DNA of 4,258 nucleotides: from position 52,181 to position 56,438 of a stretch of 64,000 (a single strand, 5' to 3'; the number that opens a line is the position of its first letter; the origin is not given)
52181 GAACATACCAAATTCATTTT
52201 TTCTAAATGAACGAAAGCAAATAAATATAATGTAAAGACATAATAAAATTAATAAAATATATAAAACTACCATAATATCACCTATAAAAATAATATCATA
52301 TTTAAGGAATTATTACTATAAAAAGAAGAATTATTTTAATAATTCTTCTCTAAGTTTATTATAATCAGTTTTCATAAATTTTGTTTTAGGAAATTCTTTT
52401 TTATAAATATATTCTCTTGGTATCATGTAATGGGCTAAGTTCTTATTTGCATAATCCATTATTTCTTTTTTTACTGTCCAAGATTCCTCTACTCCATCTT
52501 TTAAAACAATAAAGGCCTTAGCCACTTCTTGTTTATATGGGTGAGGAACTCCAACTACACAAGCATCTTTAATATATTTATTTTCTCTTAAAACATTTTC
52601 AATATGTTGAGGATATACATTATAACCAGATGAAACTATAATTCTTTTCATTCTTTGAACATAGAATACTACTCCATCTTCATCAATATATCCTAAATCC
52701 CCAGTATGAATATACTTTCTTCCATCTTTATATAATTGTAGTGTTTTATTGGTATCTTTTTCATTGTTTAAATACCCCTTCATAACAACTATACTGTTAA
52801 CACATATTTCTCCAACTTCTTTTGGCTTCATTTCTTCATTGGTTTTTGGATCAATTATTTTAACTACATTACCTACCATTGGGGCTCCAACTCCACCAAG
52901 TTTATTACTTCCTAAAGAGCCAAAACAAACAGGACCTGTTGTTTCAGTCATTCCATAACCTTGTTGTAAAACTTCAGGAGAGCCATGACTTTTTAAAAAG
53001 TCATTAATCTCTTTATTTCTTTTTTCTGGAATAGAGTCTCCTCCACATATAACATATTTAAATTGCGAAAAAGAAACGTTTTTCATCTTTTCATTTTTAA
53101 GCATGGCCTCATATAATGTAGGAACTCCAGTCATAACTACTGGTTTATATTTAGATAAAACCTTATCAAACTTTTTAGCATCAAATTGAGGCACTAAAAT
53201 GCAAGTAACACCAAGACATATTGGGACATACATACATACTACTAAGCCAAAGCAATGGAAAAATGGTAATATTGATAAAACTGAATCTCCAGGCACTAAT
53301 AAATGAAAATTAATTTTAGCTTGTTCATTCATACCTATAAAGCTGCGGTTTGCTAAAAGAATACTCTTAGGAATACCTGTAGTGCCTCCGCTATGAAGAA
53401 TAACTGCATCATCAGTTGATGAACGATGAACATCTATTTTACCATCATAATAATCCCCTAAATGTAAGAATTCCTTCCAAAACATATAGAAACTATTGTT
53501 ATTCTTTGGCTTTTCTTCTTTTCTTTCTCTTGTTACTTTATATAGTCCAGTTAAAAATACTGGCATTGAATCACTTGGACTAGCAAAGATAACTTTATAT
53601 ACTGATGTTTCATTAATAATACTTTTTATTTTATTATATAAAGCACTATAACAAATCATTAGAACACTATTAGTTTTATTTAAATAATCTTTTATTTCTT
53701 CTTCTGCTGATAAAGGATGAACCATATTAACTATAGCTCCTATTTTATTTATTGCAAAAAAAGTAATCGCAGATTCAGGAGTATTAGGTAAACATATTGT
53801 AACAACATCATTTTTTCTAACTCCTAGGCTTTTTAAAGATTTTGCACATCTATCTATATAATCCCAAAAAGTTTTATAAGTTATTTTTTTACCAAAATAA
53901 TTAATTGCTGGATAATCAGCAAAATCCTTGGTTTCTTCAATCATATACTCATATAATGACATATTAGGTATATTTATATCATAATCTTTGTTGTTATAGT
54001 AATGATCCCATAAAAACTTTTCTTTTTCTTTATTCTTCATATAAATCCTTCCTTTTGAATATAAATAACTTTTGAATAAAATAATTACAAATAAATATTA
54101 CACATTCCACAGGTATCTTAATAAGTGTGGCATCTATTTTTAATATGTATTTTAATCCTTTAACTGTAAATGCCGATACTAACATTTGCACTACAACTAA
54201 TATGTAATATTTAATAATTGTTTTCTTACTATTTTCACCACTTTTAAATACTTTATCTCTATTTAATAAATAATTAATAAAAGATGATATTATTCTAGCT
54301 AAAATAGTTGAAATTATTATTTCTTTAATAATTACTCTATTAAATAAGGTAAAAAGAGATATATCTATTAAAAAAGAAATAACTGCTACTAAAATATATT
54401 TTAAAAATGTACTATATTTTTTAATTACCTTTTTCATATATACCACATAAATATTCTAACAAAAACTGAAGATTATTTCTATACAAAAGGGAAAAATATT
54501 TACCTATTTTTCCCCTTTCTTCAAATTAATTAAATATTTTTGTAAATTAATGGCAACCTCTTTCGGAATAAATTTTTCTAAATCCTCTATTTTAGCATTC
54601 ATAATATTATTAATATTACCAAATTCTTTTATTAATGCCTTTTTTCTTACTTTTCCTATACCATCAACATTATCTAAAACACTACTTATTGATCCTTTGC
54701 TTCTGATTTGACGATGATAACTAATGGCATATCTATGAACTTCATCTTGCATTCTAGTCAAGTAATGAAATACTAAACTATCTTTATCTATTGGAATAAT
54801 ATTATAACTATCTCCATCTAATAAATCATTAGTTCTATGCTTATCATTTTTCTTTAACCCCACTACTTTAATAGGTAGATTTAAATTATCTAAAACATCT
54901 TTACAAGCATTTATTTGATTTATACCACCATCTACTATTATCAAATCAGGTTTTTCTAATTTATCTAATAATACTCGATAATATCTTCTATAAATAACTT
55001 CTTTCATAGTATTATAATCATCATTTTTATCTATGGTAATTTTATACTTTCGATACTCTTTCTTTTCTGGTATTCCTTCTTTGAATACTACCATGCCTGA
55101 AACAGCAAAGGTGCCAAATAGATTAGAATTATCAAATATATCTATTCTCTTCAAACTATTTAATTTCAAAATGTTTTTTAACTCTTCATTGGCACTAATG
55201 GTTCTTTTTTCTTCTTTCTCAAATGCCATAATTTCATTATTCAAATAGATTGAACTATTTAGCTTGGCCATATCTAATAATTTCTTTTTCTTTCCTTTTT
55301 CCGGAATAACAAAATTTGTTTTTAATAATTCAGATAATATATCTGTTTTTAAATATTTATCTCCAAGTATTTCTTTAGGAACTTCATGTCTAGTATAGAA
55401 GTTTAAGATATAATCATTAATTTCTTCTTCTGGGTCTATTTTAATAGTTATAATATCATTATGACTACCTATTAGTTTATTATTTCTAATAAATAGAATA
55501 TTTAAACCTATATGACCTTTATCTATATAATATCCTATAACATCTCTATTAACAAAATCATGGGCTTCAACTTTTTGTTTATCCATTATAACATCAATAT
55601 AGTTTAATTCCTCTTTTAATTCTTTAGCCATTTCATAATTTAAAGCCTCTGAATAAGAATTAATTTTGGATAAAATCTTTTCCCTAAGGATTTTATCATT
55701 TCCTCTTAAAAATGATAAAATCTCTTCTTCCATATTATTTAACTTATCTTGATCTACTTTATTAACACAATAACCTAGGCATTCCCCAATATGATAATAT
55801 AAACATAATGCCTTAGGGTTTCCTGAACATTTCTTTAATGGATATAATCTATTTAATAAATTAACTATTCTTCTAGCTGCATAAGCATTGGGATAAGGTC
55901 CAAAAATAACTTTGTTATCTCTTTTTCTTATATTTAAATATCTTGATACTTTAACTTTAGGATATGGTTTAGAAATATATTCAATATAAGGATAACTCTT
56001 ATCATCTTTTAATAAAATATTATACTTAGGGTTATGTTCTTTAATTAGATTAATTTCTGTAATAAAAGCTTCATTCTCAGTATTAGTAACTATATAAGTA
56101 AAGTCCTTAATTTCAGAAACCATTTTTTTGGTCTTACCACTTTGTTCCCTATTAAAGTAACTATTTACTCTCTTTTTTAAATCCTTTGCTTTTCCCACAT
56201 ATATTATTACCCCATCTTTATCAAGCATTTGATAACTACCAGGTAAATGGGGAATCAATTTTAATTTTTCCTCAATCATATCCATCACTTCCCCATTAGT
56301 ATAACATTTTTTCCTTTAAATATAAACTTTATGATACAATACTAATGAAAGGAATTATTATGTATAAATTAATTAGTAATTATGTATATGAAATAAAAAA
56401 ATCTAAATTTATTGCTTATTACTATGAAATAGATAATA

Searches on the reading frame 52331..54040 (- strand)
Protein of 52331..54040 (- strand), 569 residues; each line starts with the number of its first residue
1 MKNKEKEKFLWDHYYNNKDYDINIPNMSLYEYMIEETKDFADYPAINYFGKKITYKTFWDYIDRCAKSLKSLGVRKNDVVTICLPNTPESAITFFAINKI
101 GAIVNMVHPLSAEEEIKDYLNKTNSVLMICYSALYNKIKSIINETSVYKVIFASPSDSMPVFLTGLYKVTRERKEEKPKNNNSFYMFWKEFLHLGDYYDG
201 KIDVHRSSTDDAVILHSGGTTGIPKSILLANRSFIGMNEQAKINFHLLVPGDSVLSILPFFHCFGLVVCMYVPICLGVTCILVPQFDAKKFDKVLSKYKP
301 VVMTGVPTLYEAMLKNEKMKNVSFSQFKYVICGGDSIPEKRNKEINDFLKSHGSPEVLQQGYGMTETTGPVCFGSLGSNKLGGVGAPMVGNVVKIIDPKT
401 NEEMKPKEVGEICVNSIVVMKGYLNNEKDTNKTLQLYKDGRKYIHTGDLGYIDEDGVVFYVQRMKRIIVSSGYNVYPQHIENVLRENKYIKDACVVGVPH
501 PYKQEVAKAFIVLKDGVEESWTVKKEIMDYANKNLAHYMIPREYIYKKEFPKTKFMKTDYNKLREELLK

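Call 60: search_protein_families(library=pfam, proteins=[window:52331-54040:-], max_evalue=0.00001)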
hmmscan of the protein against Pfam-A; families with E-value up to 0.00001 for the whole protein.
window:52331-54040:- (569 aa): 2 families
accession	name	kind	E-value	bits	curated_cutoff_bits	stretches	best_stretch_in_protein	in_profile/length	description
PF00501.34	AMP-binding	-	3.6e-76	256.9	29.9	1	38-424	6-384/384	AMP-binding enzyme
PF13193.12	AMP-binding_C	-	1.2e-17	65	24.5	1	480-554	2-73/76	AMP-binding enzyme C-terminal domain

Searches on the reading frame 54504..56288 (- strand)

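Call 60: search_protein_families(library=pfam, proteins=[window:54504-56288:-], max_evalue=0.00001)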
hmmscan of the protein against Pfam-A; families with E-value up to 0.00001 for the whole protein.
window:54504-56288:- (594 aa): 3 families
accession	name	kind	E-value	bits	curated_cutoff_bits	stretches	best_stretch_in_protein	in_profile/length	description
PF08459.17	UvrC_RNaseH_dom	-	5.5e-48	163.3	22.3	1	372-522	2-159/159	UvrC RNAse H endonuclease domain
PF22920.2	UvrC_RNaseH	-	3.2e-19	69.4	24.3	1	247-350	1-114/116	UvrC Ribonuclease H-like domain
PF01541.30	GIY-YIG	-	8.7e-11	42.4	22.6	1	17-90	3-78/78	GIY-YIG catalytic domain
